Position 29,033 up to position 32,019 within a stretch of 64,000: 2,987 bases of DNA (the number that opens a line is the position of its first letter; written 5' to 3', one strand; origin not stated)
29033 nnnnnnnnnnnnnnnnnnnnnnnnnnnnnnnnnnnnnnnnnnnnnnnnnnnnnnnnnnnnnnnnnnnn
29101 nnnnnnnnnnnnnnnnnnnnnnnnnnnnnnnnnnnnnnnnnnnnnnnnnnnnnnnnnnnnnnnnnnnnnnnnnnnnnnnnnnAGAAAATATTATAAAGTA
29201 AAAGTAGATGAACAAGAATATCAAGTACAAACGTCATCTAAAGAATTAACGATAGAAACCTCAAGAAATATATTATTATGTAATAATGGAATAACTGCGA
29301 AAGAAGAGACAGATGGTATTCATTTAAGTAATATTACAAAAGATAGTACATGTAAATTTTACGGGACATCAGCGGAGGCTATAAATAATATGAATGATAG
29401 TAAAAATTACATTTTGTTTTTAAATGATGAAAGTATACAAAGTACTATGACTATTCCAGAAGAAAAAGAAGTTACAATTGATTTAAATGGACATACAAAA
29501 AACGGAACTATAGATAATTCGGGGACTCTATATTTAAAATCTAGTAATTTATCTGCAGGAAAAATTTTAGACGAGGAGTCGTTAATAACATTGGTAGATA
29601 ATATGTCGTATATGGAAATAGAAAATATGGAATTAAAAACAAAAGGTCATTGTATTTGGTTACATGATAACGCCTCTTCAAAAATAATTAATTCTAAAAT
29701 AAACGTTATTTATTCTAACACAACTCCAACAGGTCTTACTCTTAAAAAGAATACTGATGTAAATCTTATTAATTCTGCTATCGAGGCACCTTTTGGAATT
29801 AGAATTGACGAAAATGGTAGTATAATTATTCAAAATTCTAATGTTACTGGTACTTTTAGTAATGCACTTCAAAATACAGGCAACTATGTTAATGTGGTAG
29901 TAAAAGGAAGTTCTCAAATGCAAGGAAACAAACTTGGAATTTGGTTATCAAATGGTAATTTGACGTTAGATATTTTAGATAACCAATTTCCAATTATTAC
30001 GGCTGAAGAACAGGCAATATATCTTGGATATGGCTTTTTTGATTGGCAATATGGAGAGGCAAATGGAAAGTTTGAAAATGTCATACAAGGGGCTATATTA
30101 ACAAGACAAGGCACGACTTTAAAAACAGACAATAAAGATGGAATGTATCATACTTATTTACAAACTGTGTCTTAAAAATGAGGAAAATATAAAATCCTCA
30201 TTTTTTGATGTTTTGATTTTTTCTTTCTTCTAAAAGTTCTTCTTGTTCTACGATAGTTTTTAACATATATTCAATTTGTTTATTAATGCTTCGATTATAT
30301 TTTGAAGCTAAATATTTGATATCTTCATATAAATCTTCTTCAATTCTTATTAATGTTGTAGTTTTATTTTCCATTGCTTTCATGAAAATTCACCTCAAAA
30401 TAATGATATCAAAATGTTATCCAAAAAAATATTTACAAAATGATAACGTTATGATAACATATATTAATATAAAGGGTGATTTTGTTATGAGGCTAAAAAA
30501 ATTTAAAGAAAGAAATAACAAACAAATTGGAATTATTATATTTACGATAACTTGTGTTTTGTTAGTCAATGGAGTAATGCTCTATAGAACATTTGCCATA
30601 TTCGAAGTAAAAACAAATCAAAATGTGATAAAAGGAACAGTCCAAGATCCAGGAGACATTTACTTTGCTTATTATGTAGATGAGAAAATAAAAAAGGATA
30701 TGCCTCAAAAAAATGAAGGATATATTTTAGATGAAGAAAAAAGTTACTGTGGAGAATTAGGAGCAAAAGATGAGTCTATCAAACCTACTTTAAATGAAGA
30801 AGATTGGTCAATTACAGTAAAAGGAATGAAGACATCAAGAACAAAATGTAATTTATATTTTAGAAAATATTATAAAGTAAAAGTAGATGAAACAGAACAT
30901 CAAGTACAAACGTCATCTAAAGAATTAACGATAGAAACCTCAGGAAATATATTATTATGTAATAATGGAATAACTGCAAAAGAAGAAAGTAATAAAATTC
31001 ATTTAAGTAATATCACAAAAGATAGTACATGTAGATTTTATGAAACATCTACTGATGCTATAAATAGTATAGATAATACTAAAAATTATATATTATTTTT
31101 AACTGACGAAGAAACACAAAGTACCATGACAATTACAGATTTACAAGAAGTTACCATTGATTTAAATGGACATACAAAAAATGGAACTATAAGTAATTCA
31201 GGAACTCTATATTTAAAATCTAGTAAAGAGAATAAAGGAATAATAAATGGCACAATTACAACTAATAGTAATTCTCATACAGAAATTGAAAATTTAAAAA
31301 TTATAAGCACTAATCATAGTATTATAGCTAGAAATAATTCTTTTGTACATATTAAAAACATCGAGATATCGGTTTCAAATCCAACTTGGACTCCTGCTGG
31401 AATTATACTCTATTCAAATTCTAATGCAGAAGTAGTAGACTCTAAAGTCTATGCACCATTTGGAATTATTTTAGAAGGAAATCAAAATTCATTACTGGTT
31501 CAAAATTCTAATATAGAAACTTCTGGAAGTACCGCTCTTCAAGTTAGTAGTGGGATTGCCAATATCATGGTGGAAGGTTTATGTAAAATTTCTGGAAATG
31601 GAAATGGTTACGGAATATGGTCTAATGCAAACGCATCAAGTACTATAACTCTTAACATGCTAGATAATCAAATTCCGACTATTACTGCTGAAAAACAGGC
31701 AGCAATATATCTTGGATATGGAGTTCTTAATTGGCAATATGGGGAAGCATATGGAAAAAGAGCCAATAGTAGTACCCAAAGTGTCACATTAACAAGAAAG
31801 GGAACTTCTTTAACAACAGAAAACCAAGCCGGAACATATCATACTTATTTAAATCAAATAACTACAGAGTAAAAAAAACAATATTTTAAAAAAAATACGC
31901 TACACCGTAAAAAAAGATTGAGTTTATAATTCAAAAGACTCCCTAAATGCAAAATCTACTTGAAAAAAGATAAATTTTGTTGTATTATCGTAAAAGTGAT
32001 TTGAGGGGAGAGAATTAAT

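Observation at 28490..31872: Tandem pair from a four-member cassette family: divergent mini-regulator + anchored protein with conserved ends and a variable beta-helix core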

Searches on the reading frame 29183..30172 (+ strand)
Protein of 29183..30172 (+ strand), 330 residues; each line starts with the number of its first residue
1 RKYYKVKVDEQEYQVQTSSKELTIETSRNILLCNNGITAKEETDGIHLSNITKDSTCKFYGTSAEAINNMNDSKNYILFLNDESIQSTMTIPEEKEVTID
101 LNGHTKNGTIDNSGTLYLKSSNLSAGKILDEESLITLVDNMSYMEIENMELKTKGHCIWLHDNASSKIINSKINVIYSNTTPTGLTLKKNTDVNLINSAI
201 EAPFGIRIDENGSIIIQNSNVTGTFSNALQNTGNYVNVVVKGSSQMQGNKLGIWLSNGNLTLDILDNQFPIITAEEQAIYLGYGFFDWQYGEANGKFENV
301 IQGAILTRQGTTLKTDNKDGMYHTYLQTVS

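Call 24: find_homologous_proteins(query=window:29183-30172:+, max_evalue=0.001)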
Query window:29183-30172:+ (330 aa): 9 proteins with E <= 0.001 among 1580 candidates.
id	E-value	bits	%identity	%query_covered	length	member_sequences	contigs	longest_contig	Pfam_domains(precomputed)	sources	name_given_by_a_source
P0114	4.0e-211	717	100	100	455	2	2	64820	-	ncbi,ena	-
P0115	6.7e-167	572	80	100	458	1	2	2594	-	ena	-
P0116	7.1e-96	339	56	100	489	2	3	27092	-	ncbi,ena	-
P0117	2.3e-91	324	54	99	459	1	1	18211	-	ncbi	-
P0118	3.6e-91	324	54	99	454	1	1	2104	-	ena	-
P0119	4.4e-82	294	52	99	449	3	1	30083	PF13229.13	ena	-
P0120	7.9e-69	250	46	99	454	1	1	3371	-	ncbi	-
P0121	2.9e-66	242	45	99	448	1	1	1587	-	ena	-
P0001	1.4e-31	128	71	29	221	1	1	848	-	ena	-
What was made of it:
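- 28808..30175 (+): Family gene A (455 aa). Residues 1-13 are a basic leader (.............). Residues 14-37 are a hydrophobic helix ending T-F-A. Residues 38-57 are a conserved linker with low model confidence. Residues 58-126 are a beta domain with C88 and C121. Residues 127-186 are a second beta domain. From ~199 to ~400 is a right-handed beta-helix, followed by a C-terminal beta cap with the conserved tail. The exact protein is in public data as P0114 (call 24).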

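Call 25: find_encoding_contigs(protein=P0114, flank=3000, max_places=3)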
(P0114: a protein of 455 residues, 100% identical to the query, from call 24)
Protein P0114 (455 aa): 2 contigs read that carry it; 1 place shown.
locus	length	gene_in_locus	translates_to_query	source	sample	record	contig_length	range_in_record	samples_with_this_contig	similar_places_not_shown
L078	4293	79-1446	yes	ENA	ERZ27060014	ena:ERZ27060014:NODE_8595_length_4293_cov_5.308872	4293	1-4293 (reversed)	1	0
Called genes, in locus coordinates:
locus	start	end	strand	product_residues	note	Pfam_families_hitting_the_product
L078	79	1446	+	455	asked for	-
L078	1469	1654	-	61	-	PF11903:ParD_like (faint)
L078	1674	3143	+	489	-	-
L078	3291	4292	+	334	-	?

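Call 54: search_protein_families(library=pfam, proteins=[P0116, P0119], max_evalue=0.1)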
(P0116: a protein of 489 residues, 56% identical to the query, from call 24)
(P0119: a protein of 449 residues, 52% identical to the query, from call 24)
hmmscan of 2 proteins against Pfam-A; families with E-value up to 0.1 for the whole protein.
P0116 (489 aa): 3 families
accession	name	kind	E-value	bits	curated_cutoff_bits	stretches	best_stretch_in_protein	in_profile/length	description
PF23679.1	UPA-FIIND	-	0.035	15.1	27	0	126-203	29-104/117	UPA-FIIND domain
PF01731.26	Arylesterase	-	0.046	14.4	21.3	0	317-368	24-72/86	Arylesterase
PF13059.11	DUF3922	-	0.083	13.9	25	1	207-263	17-71/79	Protein of unknown function (DUF3992)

P0119 (449 aa): 1 family
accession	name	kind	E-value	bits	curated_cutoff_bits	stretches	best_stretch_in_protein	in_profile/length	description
PF13229.12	Beta_helix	-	1.2e-06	28.6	25.9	1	255-407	2-148/158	Right handed beta helix region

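Call 73: search_solved_structures(query=window:29183-30172:+, max_evalue=1)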
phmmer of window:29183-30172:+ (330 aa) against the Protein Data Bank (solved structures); distinct sequences matched with E-value up to 1: 1.
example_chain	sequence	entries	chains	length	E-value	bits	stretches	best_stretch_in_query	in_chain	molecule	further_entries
7qrw_A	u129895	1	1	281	0.46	12.7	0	197-248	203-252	Isoform 4 of Tripartite motif-containing protein 3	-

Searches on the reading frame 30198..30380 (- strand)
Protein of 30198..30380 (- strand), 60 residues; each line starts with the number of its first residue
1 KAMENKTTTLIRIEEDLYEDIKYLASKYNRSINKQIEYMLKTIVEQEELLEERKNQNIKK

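Call 6: search_protein_families(library=pfam, proteins=[window:30198-30380:-], max_evalue=1)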
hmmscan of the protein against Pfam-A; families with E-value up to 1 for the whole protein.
window:30198-30380:- (60 aa): 3 families
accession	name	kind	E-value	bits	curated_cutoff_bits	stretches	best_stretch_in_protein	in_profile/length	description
PF11903.14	ParD_like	-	2.2e-05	24.8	23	1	10-40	3-33/73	ParD-like antitoxin of type II bacterial toxin-antitoxin system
PF07878.17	RHH_5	-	0.093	12.9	26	1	15-47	10-42/43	CopG-like RHH_1 or ribbon-helix-helix domain, RHH_5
PF07765.17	KIP1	-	0.39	11.3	33.9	0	5-29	50-74/74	KIP1-like protein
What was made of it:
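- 30198..30383 (-): Ribbon-helix-helix (Arc/ParD-like) regulator, 61 aa, transcribed divergently from family gene B. Pfam ParD_like at 24.8 bits (cut-off 23) (call 6).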

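Call 7: search_protein_families(library=ncbifam, proteins=[window:30198-30380:-], max_evalue=1)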
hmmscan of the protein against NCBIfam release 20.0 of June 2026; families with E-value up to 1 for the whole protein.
window:30198-30380:- (60 aa): 2 families
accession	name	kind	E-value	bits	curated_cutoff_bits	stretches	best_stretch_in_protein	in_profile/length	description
NF047386.1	T4SS_SepA_fam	subfamily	0.046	13.5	110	1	10-52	3-45/182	T4SS efffector SepA family protein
NF052309.1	conj_TF_TprA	exception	0.06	13.8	150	1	9-51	8-50/81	ICE element conjugation transcription factor TprA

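Call 67: search_protein_families(library=phrogs, proteins=[window:30198-30380:-], max_evalue=0.01)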
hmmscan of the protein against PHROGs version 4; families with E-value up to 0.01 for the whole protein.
window:30198-30380:- (60 aa): 7 families
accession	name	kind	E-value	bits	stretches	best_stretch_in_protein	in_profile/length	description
phrog_16013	-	unknown function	6.3e-07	30.3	1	8-39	2-33/76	-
phrog_582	-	transcription regulation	3.2e-06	28.4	1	3-51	54-102/105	Arc-like repressor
phrog_228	-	transcription regulation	8.9e-06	26.6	1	3-57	7-61/251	Arc-like repressor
phrog_795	-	other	0.00013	23.2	1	5-56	16-67/116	partition protein ATPase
phrog_5118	-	unknown function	0.00067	20.5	1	3-53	13-63/67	-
phrog_9151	-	moron, auxiliary metabolic gene and host takeover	0.0048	18.2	1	10-47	75-112/119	HicB-like antitoxin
phrog_3180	-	transcription regulation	0.0095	16.9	0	5-47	4-46/50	Arc-like repressor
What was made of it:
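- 30198..30383 (-): PHROG Arc-like repressor families at E 3e-6 to 9e-6 (call 67).
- Checked: 30198-30383 hits ParD_like (24.8 vs 23 bits) and PHROG Arc-like repressors (E 3e-6) (calls 6, 67).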

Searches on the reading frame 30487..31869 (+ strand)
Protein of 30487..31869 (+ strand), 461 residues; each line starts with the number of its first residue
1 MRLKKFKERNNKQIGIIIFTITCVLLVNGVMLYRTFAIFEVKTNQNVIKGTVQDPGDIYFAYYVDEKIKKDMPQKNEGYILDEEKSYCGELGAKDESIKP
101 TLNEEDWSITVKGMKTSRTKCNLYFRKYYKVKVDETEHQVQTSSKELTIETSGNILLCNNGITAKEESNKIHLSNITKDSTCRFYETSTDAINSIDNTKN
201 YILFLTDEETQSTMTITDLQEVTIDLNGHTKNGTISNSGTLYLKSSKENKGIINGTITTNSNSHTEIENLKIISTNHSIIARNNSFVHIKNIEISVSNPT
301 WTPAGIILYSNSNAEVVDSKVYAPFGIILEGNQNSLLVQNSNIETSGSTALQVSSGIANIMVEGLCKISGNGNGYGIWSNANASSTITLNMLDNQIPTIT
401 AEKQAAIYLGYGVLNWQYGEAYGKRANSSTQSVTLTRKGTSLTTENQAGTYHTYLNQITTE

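Call 6: search_protein_families(library=pfam, proteins=[window:30487-31869:+], max_evalue=1)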
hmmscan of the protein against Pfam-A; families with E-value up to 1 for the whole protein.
window:30487-31869:+ (461 aa): 3 families
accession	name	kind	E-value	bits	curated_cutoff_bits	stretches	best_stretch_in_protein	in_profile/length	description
PF23679.1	UPA-FIIND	-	0.032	15.2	27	1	98-175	29-104/117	UPA-FIIND domain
PF13059.11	DUF3922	-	0.033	15.2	25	1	179-235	17-71/79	Protein of unknown function (DUF3992)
PF01731.26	Arylesterase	-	0.041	14.5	21.3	1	289-340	24-72/86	Arylesterase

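Call 7: search_protein_families(library=ncbifam, proteins=[window:30487-31869:+], max_evalue=1)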
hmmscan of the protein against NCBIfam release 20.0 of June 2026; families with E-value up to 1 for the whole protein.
window:30487-31869:+ (461 aa): 0 families

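Call 67: search_protein_families(library=phrogs, proteins=[window:30487-31869:+], max_evalue=0.01)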
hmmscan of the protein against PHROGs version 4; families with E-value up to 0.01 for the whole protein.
window:30487-31869:+ (461 aa): 0 families
